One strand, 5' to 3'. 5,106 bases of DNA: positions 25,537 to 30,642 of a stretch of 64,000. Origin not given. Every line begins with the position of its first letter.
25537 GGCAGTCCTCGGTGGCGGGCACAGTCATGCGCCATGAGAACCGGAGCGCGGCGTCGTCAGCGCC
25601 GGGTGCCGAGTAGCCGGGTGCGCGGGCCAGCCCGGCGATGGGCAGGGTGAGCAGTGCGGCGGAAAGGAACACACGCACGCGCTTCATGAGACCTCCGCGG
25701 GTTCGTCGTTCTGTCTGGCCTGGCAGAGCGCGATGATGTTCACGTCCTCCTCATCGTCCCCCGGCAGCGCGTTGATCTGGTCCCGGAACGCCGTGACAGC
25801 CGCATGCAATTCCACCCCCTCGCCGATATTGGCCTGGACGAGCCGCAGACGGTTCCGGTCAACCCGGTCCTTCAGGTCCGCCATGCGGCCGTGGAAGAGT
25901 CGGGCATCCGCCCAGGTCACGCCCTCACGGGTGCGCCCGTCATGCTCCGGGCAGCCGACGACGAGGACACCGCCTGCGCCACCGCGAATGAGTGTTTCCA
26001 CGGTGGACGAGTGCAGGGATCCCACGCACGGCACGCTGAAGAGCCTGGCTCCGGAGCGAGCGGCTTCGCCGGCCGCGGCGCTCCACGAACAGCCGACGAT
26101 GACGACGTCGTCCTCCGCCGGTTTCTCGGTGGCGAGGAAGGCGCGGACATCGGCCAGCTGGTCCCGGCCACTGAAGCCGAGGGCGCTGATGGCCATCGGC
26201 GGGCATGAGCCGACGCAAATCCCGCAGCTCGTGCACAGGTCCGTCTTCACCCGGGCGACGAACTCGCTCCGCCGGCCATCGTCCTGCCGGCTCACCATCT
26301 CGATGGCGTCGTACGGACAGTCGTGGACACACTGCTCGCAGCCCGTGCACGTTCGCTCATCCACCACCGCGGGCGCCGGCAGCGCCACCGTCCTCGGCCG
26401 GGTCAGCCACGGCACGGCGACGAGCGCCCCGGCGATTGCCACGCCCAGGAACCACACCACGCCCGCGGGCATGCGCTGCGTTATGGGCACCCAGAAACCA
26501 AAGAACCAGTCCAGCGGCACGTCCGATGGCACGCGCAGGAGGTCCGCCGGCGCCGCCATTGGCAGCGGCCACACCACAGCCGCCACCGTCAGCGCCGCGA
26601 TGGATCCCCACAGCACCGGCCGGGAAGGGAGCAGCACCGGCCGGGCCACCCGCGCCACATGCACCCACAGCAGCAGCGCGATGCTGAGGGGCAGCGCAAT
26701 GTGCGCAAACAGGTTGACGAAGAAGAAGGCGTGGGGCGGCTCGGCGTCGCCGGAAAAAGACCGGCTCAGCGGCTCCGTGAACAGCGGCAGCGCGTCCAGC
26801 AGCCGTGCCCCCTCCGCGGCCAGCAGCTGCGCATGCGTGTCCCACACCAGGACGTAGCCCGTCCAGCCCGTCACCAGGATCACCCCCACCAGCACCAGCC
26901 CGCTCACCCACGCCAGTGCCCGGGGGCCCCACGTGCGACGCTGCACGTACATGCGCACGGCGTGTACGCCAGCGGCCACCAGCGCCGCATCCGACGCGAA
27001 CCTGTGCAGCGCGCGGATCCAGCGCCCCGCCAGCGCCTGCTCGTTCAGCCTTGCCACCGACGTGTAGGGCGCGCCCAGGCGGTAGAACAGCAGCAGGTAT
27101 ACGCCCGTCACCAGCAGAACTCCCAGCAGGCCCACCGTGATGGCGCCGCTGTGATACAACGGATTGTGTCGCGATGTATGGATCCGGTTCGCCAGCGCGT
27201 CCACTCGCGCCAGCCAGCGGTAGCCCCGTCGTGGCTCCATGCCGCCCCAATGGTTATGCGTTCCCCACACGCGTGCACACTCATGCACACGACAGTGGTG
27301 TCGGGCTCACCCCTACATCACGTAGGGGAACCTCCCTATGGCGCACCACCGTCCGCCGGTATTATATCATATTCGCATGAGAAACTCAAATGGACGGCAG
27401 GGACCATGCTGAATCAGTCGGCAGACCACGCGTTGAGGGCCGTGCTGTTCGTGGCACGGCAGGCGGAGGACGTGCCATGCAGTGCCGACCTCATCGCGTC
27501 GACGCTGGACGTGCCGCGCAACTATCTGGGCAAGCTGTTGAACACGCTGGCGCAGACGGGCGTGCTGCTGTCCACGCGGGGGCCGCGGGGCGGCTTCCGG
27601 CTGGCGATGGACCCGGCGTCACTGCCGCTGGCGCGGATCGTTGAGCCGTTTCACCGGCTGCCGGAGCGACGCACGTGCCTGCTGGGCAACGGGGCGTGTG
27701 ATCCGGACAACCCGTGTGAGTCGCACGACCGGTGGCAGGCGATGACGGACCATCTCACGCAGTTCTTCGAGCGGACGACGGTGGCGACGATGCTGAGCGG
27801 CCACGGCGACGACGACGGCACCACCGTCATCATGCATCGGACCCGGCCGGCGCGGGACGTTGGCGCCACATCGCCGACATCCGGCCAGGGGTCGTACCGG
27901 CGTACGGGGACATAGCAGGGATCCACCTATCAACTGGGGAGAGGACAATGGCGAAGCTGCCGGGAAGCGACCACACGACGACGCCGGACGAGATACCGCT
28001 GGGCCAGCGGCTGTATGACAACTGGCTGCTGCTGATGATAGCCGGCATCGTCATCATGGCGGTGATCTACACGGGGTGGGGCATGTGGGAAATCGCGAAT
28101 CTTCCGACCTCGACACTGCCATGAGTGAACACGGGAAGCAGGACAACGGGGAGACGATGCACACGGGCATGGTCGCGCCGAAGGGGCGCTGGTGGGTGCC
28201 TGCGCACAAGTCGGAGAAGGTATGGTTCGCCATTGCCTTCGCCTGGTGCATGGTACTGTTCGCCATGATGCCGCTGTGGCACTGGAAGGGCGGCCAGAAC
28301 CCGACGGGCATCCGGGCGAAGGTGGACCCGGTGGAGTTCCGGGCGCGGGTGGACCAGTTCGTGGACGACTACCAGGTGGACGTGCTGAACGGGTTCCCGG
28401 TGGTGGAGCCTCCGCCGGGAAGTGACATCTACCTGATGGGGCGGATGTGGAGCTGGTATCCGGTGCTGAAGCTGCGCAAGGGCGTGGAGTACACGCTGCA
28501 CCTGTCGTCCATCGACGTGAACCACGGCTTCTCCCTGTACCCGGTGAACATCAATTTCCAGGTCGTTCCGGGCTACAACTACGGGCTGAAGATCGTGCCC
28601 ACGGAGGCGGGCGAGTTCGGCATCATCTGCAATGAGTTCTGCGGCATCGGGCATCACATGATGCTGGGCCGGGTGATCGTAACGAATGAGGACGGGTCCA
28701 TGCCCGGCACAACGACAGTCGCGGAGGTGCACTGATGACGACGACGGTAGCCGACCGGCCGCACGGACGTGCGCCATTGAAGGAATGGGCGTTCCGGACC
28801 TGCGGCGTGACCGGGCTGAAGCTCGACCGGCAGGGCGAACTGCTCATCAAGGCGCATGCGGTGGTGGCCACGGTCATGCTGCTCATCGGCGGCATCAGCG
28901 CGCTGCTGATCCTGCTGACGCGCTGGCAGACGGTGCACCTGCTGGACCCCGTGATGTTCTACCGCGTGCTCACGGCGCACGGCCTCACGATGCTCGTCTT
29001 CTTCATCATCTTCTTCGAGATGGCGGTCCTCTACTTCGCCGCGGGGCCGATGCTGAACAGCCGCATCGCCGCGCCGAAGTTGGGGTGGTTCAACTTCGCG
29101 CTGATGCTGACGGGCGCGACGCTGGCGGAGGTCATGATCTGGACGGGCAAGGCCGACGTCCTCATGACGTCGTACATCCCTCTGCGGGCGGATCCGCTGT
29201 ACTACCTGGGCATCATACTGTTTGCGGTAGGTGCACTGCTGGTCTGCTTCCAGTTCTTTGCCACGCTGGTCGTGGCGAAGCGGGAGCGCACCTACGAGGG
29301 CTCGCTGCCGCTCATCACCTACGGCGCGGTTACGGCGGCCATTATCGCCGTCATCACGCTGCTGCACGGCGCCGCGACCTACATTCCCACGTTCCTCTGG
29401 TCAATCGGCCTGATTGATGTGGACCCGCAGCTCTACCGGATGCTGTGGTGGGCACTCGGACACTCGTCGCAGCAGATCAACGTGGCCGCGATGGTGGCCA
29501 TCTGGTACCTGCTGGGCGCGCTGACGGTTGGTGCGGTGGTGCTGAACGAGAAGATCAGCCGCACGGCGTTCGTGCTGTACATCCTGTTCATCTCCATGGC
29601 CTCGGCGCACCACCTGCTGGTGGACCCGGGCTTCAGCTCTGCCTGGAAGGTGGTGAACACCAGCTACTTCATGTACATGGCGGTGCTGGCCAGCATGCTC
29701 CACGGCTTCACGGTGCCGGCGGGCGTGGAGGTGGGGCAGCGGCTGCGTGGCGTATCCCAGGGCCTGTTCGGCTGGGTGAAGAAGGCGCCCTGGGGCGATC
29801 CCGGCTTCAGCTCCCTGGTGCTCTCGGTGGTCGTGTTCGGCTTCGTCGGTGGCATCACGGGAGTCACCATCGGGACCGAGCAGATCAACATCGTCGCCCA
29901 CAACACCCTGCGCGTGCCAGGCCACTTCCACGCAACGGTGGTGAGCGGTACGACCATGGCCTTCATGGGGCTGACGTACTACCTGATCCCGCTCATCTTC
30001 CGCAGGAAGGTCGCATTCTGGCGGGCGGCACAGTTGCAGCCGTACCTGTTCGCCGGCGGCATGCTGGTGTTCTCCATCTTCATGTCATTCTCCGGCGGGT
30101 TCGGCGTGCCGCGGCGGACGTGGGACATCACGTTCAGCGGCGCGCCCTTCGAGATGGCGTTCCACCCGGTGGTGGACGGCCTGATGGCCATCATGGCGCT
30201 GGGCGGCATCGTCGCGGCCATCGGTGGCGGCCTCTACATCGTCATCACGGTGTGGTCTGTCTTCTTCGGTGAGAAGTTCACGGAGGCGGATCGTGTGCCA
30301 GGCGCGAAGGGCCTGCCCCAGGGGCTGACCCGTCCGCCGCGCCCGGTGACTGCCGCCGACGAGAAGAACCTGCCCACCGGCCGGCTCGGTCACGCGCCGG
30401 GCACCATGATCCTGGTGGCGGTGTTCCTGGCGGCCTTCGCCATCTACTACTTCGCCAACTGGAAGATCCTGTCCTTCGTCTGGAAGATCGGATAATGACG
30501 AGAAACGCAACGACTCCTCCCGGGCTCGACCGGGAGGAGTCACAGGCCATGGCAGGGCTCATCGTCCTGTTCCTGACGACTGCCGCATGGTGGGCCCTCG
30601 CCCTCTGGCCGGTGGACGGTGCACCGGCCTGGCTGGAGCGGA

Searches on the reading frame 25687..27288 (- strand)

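Call 46: search_protein_families(library=pfam, proteins=[window:25687-27288:-], max_evalue=0.01)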
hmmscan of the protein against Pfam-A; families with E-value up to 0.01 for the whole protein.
window:25687-27288:- (534 aa): 14 families
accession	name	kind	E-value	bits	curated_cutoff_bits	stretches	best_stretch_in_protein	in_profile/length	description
PF00033.24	Cytochrome_B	-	3.7e-14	53.4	27.2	1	41-212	10-183/189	Cytochrome b/b6/petB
PF13631.11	Cytochrom_B_N_2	-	3e-11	44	27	1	103-214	4-116/169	Cytochrome b(N-terminal)/b6/petB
PF00037.32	Fer4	-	1.2e-10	41.2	21.1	2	308-330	2-24/24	4Fe-4S binding domain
PF02662.21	FlpD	-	1.5e-10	41.6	22.3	1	412-508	26-122/123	Methyl-viologen-reducing hydrogenase, delta subunit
PF14697.11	Fer4_21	-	7.6e-09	36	35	1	307-364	1-53/59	4Fe-4S dicluster domain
PF12838.12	Fer4_7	-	1.1e-08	35.8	27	1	313-363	1-49/52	4Fe-4S dicluster domain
PF13187.11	Fer4_9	-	9.3e-08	32.4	27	1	314-365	2-50/52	4Fe-4S dicluster domain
PF12837.12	Fer4_6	-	1.2e-07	31.8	25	2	344-367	1-24/24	4Fe-4S binding domain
PF13484.11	Fer4_16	-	3.5e-07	31.3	30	1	314-335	2-24/66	4Fe-4S double cluster binding domain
PF13237.11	Fer4_10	-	4.6e-07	30.1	25.5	1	308-363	3-53/53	4Fe-4S dicluster domain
PF25160.1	LdpA_Fe-S-bd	-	1.1e-06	28.8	27.6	1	309-334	23-48/49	LdpA Fe-S cluster-binding domain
PF12797.12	Fer4_2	-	6.2e-06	26.3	24.5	1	347-363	5-21/22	4Fe-4S binding domain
PF12800.12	Fer4_4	-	2.2e-05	24.9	24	0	350-363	2-15/17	4Fe-4S binding domain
PF13459.11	Fer4_15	-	0.0039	18.3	22.4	0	308-325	2-19/66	4Fe-4S single cluster domain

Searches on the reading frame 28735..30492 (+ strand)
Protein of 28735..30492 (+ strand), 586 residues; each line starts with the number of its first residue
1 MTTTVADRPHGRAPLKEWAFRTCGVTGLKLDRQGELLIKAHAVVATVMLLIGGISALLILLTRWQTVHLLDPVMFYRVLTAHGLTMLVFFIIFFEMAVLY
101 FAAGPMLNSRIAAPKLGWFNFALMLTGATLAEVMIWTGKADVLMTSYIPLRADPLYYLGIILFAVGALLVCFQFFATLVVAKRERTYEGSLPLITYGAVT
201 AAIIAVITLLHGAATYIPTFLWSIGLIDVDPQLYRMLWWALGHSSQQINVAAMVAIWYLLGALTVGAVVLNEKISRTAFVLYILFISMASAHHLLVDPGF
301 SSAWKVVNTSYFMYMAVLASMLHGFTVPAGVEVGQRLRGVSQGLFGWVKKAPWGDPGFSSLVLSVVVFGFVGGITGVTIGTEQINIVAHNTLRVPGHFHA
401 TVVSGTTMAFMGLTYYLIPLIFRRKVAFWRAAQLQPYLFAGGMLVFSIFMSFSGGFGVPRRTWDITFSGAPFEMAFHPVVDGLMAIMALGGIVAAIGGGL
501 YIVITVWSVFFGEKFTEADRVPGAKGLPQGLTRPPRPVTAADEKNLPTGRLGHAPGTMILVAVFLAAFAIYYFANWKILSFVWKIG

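Call 60: search_protein_families(library=pfam, proteins=[window:28735-30492:+], max_evalue=0.0001)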
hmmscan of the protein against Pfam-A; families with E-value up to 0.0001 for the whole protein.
window:28735-30492:+ (586 aa): 1 family
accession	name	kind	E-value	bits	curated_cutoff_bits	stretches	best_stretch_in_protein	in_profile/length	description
PF00115.25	COX1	-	6.4e-64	216.9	34.8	1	38-493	3-436/436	Cytochrome C and Quinol oxidase polypeptide I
